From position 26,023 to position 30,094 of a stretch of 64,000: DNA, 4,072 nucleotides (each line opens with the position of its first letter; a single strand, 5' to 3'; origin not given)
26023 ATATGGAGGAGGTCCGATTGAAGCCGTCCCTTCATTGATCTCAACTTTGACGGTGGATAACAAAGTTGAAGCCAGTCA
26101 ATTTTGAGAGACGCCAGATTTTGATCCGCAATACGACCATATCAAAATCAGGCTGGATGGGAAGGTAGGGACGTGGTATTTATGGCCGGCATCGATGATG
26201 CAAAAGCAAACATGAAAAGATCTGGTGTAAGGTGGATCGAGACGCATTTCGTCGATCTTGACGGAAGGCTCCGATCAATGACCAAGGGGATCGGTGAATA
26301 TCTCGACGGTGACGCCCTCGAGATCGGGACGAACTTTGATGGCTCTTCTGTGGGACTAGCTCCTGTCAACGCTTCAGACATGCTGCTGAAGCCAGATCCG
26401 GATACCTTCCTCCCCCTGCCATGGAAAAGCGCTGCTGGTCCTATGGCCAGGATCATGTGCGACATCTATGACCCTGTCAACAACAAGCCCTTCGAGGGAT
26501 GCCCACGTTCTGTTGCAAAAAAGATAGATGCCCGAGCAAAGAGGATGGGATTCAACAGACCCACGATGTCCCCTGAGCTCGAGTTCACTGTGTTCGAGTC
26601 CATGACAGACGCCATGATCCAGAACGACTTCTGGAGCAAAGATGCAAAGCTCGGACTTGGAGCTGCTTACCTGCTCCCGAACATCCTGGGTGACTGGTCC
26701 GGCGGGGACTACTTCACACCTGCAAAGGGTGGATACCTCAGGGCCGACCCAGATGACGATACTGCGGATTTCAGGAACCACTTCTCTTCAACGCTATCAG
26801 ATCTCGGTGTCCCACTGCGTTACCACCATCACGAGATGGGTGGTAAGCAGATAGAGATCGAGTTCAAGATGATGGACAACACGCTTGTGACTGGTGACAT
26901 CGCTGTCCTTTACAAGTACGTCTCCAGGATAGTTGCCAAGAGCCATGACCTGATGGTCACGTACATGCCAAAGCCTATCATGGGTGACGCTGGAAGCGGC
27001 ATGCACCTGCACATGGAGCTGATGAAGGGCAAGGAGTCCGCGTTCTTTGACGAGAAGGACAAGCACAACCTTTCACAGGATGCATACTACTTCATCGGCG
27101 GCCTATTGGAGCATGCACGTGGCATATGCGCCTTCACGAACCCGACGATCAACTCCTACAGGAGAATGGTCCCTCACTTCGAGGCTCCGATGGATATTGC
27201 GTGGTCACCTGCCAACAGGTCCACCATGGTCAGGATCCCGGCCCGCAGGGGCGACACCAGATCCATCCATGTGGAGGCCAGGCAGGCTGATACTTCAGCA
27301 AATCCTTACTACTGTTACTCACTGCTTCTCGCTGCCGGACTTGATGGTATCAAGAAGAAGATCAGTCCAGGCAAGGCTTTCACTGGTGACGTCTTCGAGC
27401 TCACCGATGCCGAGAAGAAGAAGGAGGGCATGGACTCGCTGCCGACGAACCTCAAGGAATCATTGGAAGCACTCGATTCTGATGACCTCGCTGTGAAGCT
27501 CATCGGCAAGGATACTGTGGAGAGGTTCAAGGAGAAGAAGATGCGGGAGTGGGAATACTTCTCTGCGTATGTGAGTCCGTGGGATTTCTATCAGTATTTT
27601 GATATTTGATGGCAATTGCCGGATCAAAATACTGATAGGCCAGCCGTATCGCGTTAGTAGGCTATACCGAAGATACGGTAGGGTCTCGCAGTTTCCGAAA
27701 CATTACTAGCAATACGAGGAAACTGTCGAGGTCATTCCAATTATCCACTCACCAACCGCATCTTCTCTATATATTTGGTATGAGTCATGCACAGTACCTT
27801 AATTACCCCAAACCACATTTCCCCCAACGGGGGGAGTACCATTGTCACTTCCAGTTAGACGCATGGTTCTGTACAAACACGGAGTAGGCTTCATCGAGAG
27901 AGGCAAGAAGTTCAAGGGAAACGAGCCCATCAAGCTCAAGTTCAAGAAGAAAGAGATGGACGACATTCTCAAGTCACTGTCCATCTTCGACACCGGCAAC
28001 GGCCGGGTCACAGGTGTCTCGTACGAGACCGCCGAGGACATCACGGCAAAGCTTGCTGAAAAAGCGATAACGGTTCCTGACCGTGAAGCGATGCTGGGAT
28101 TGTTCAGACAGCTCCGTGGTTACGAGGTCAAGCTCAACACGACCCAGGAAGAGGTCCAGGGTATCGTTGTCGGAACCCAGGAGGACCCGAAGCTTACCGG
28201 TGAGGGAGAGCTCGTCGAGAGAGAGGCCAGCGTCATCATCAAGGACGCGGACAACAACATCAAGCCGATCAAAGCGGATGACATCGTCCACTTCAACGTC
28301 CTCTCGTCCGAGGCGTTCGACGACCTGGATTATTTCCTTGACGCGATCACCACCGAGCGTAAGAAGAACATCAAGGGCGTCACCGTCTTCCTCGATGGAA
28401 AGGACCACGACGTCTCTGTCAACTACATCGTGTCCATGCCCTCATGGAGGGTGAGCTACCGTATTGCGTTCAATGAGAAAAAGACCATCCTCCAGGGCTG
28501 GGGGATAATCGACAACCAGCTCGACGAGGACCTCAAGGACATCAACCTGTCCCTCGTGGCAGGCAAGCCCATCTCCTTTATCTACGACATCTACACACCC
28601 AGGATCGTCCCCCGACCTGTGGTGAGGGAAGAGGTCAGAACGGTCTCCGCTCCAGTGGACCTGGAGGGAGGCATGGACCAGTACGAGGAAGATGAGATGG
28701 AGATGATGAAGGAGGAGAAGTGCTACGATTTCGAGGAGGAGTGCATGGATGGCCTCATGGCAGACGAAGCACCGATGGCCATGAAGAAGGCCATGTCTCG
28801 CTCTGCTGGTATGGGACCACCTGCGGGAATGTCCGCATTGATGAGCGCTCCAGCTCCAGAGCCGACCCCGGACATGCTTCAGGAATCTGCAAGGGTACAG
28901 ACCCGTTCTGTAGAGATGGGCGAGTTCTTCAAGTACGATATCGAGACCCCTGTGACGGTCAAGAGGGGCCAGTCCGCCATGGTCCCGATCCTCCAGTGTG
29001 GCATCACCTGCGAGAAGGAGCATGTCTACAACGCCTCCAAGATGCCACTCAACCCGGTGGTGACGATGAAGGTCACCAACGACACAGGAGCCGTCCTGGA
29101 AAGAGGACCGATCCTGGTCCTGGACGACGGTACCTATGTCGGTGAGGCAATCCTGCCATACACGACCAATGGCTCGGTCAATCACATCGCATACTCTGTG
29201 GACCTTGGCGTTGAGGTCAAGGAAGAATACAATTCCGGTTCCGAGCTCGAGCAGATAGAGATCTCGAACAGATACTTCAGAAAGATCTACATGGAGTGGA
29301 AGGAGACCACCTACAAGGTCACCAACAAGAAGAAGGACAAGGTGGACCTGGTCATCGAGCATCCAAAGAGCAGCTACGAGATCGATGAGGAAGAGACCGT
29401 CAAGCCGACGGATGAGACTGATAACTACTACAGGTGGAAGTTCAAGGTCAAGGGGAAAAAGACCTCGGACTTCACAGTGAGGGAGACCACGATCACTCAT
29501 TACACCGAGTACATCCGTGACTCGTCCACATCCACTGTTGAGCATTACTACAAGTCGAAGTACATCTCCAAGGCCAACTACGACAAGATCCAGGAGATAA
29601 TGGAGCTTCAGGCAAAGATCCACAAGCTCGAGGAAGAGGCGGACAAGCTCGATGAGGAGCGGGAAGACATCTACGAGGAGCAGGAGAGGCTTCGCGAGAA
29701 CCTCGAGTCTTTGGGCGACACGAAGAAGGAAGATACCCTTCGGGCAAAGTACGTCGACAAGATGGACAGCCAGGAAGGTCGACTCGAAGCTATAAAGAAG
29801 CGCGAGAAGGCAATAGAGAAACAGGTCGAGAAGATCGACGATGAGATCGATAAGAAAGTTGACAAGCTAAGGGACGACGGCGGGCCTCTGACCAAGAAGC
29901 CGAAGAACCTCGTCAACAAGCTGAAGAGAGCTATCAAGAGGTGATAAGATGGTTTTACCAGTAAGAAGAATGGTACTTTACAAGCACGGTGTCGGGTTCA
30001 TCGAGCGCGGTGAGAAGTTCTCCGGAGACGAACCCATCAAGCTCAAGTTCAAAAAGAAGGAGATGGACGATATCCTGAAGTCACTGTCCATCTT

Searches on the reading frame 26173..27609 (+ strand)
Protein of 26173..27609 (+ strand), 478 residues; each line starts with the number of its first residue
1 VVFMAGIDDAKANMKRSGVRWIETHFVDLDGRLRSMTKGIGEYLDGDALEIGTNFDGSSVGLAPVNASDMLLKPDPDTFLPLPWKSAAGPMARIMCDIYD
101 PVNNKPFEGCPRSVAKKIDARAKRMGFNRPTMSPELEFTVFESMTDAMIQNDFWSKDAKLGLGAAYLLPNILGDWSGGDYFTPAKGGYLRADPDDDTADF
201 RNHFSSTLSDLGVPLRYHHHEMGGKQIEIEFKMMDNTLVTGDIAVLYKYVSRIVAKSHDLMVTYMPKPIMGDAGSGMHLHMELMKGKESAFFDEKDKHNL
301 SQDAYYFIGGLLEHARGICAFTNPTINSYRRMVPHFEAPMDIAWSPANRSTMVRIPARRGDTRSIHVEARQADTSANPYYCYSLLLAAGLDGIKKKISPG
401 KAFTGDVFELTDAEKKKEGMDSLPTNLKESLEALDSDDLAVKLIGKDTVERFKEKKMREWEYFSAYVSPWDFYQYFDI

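Call 6: search_protein_families(library=pfam, proteins=[window:26173-27609:+], max_evalue=0.001)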
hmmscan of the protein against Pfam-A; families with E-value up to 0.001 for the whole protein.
window:26173-27609:+ (478 aa): 2 families
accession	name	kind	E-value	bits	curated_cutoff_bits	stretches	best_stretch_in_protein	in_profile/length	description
PF00120.29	Gln-synt_C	-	1.1e-105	353.9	24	1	109-475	2-344/344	Glutamine synthetase, catalytic domain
PF03951.24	Gln-synt_N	-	1.3e-22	79.7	33.4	1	19-101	2-82/82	Glutamine synthetase, beta-Grasp domain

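Call 92: list_cluster_members(proteins=[window:26182-27609:+, window:29949-31949:+, window:24302-25954:+, window:24311-25954:+, window:45304-46845:-, window:47706-48974:-, window:52213-53274:+, window:59913-63572:-, window:3172-4098:+, window:49224-50168:-])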
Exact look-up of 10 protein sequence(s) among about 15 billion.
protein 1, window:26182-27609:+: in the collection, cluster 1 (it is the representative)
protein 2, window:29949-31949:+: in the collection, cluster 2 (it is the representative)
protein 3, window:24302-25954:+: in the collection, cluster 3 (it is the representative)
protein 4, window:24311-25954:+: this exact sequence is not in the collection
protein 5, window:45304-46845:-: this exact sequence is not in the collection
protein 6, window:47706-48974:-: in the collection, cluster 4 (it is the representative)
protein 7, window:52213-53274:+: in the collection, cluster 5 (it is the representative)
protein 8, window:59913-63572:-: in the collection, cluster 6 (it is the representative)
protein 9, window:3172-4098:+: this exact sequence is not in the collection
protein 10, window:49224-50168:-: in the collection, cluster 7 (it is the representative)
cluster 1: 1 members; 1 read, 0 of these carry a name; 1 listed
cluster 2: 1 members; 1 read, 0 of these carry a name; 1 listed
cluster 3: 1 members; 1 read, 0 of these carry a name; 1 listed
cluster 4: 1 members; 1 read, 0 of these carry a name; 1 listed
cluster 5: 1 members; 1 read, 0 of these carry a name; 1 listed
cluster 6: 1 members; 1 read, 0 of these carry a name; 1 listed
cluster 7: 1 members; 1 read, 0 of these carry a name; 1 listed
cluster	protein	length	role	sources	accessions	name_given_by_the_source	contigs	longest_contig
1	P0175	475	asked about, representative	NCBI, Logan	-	-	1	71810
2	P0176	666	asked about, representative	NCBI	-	-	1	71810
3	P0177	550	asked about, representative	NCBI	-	-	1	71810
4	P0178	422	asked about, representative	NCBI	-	-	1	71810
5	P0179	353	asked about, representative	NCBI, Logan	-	-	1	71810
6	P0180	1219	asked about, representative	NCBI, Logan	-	-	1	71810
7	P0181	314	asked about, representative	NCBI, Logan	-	-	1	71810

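Call 96: find_encoding_contigs(protein=window:26182-27609:+, flank=10000, max_places=4)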
Protein window:26182-27609:+ (475 aa): 1 contig read that carries it; 1 place shown.
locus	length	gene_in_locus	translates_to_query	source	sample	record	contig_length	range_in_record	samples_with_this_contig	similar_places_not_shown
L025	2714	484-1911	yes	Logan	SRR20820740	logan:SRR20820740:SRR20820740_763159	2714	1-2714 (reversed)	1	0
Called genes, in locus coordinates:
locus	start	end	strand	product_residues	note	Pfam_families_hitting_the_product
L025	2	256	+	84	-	?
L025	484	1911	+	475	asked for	PF03951:Gln-synt_N, PF00120:Gln-synt_C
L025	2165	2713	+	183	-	?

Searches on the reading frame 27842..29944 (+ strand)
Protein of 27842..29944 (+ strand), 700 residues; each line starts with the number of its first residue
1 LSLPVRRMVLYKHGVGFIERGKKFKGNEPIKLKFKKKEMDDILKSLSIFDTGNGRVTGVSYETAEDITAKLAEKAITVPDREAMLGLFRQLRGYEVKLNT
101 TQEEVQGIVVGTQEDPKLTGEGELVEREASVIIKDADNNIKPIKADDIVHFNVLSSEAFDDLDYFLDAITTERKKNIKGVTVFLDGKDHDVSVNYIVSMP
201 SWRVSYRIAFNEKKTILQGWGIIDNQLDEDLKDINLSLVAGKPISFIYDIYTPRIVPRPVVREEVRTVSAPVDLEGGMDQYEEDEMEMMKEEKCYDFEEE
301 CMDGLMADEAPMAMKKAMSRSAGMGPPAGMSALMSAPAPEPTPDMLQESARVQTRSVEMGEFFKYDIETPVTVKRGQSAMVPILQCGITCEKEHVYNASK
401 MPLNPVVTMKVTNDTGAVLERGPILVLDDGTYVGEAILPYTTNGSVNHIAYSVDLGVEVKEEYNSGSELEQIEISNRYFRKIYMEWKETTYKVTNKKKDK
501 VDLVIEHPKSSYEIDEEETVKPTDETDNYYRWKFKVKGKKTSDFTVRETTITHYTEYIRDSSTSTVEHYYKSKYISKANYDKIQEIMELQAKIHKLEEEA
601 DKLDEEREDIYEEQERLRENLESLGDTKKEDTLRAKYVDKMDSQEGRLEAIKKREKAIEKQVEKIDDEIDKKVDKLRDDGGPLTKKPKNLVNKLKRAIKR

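Call 6: search_protein_families(library=pfam, proteins=[window:27842-29944:+], max_evalue=0.001)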
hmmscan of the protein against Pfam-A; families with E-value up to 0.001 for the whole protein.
window:27842-29944:+ (700 aa): 1 family
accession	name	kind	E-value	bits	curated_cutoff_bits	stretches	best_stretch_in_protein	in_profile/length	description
PF13598.12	DUF4139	-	0.00013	22.2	31.8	1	191-546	1-197/205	Domain of unknown function (DUF4139)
